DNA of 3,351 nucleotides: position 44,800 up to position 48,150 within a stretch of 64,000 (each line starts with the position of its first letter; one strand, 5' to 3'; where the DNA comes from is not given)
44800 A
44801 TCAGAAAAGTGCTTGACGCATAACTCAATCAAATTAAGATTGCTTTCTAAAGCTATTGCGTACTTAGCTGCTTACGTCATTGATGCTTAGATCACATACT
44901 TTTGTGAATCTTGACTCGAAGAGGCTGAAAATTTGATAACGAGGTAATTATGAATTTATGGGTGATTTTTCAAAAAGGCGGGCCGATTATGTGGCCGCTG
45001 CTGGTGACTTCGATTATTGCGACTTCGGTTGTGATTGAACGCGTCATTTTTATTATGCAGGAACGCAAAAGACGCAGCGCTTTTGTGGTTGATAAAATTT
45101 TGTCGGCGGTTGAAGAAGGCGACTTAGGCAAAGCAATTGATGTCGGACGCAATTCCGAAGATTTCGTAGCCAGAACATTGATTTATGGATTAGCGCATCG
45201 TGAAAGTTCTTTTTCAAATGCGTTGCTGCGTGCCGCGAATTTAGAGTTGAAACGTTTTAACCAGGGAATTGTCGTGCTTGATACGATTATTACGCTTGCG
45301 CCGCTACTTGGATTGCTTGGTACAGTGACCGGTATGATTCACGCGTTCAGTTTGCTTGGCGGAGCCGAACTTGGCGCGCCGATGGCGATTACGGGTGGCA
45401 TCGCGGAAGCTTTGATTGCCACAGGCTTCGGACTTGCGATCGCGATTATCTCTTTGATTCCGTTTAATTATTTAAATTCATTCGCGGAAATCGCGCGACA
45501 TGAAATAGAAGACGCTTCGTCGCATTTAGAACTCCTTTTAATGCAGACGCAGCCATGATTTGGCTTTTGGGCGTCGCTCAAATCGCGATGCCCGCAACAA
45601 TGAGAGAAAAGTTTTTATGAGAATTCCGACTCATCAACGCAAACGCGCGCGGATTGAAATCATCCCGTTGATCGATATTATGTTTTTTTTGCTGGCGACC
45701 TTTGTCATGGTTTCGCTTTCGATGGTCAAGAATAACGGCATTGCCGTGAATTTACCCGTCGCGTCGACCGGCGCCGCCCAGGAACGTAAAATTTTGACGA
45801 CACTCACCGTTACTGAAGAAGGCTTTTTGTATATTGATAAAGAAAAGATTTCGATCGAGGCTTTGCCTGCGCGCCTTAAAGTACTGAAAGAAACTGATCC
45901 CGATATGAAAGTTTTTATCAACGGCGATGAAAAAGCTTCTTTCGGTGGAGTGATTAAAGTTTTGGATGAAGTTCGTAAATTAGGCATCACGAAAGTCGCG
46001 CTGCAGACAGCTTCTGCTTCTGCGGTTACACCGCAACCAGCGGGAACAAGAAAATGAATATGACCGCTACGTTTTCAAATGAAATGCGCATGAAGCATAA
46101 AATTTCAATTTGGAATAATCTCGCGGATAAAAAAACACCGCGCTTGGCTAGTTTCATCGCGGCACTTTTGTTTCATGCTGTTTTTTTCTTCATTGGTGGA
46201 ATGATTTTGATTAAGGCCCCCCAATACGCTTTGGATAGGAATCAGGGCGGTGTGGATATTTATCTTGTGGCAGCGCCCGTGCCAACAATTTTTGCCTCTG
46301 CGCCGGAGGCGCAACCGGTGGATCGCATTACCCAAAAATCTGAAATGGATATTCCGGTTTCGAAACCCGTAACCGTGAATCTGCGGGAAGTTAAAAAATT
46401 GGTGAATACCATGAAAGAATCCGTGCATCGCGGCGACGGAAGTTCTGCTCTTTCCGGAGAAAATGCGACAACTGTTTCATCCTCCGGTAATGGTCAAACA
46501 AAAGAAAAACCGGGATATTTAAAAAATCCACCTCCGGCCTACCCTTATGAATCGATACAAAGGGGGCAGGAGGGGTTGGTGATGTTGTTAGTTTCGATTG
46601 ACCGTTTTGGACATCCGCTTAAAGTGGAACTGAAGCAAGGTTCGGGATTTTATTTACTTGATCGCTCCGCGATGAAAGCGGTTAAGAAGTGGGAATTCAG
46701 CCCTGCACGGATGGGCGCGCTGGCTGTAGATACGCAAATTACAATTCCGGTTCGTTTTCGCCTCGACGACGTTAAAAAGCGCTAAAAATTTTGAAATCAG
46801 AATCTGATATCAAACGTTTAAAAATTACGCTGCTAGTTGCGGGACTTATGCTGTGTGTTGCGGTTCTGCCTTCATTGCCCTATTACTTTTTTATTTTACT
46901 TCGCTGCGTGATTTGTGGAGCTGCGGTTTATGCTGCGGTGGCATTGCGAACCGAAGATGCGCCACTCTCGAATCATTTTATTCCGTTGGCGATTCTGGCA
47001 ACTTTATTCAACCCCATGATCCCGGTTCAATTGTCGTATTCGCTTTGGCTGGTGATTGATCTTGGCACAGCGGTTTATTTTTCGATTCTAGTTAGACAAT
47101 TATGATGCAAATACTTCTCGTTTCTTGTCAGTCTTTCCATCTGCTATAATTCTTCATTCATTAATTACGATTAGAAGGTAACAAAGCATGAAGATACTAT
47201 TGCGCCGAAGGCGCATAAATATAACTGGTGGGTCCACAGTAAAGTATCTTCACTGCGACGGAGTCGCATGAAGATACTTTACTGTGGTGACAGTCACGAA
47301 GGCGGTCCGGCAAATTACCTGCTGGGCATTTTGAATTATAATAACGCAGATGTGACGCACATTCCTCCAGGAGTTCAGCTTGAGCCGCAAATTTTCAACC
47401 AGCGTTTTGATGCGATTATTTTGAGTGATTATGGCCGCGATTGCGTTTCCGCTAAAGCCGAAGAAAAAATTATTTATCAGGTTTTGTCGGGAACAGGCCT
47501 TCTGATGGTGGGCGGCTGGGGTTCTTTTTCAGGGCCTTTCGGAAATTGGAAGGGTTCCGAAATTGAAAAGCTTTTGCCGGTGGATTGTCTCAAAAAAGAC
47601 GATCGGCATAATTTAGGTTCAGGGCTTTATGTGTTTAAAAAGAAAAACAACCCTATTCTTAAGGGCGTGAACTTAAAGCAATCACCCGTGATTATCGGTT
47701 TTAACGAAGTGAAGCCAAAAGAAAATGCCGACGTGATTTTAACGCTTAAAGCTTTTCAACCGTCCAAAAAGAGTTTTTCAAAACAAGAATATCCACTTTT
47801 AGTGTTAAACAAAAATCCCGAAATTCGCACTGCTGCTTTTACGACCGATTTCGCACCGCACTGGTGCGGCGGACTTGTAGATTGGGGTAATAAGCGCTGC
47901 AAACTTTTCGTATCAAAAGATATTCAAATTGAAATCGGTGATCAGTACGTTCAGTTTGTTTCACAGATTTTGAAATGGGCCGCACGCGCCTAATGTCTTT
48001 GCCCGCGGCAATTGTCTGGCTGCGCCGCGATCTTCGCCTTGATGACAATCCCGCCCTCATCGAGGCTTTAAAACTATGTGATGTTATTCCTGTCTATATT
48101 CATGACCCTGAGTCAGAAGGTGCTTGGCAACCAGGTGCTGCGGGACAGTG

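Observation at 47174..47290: Arg-rich upstream leader ORF and start-codon-sequestering hairpin upstream of the photolyase operon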

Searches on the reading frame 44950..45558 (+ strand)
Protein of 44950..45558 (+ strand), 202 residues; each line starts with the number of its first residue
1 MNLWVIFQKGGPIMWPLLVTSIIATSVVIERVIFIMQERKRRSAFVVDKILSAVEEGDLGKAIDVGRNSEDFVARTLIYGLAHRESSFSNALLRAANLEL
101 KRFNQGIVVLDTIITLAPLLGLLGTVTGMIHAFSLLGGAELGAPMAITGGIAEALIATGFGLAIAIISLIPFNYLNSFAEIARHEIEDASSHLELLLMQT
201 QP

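Call 6: search_protein_families(library=pfam, proteins=[window:44950-45558:+], max_evalue=0.01)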
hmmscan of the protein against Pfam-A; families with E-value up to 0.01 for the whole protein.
window:44950-45558:+ (202 aa): 1 family
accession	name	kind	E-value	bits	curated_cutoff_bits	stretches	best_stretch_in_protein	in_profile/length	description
PF01618.21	MotA_ExbB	-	1.8e-26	92.8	22.9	1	83-187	22-126/127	MotA/TolQ/ExbB proton channel family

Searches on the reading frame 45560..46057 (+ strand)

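Call 6: search_protein_families(library=pfam, proteins=[window:45560-46057:+], max_evalue=0.01)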
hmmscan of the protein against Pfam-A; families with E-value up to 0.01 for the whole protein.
window:45560-46057:+ (165 aa): 1 family
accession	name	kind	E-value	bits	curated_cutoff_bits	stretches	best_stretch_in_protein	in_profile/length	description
PF02472.21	ExbD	-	1.4e-29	103.2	25.4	1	26-151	2-126/128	Biopolymer transport protein ExbD/TolR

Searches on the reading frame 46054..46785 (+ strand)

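Call 6: search_protein_families(library=pfam, proteins=[window:46054-46785:+], max_evalue=0.01)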
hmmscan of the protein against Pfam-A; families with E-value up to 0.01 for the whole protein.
window:46054-46785:+ (243 aa): 1 family
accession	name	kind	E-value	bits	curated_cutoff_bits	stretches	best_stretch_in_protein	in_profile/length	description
PF03544.19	TonB_C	-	3.3e-19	69.5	24.6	1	159-237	1-79/79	Gram-negative bacterial TonB protein C-terminal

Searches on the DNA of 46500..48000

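Call 7: search_rna_families(source=window, start=46500, end=48000, threshold=evalue, max_evalue=10)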
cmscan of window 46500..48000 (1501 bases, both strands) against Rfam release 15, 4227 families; matches with E-value up to 10: 7.
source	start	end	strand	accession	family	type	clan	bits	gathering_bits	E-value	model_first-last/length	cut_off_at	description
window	47235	47286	-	RF00997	mir-942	Gene; miRNA;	-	29.1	100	0.0035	1-86/86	no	mir-942 microRNA precursor family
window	47232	47289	-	RF04117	MIR5200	Gene; miRNA;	-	22.6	70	0.14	1-92/92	no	MIR5200 microRNA precursor family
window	47228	47291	-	RF03798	MIR4227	Gene; miRNA;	-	20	100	0.74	1-122/122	no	MIR4227 microRNA precursor family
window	47487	47627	+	RF00394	SNORA4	Gene; snRNA; snoRNA; HACA-box;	CL00023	19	56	8.4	1-141/141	no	Small nucleolar RNA SNORA4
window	47695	47825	+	RF02316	TtnuHACA9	Gene; snRNA; snoRNA; HACA-box;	-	17.9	100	8.2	1-135/135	no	Tetrahymena snoRNA TtnuHACA9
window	47446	47488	+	RF04336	Plastid-petD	Intron;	-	17.1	65.5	2.3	1-47/47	no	Plastid-petD group II-D5 intron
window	47796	47818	-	RF01748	nuoG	Cis-reg;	-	15.9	33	2.5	1-43/43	no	nuoG RNA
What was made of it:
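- On Any curated Rfam cis-regulatory family: The only hits are sub-threshold microRNA-precursor models matching a generic long hairpin, on the minus strand (call 7).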

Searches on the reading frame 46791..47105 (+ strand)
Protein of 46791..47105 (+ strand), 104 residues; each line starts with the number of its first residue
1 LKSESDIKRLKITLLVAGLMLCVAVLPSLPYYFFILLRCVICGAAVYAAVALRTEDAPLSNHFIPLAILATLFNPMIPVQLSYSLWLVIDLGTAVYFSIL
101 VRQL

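Call 6: search_protein_families(library=pfam, proteins=[window:46791-47105:+], max_evalue=0.01)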
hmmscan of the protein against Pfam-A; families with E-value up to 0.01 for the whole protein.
window:46791-47105:+ (104 aa): 1 family
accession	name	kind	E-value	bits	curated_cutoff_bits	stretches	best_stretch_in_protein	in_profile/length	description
PF20619.3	DUF6804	-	3.7e-14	53.1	27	1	12-99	4-88/91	Family of unknown function (DUF6804)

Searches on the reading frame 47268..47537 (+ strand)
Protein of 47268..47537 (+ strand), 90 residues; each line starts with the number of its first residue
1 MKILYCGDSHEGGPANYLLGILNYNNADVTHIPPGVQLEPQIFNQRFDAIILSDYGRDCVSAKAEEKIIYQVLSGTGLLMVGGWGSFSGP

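Call 47: find_homologous_proteins(query=window:47268-47537:+, max_evalue=1e-20)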
Query window:47268-47537:+ (90 aa): 3 proteins with E <= 1e-20 among 3 candidates.
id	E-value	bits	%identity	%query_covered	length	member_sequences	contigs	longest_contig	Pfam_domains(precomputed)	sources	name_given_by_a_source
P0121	9.8e-28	114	63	99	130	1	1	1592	PF07090.18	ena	-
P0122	3.9e-26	109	59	100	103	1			-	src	-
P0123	3.3e-25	106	60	100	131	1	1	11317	PF07090.18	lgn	-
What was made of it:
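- Tried and rejected: A protein search with the N-terminal 90 aa returned only 3 distant hits (call 47).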
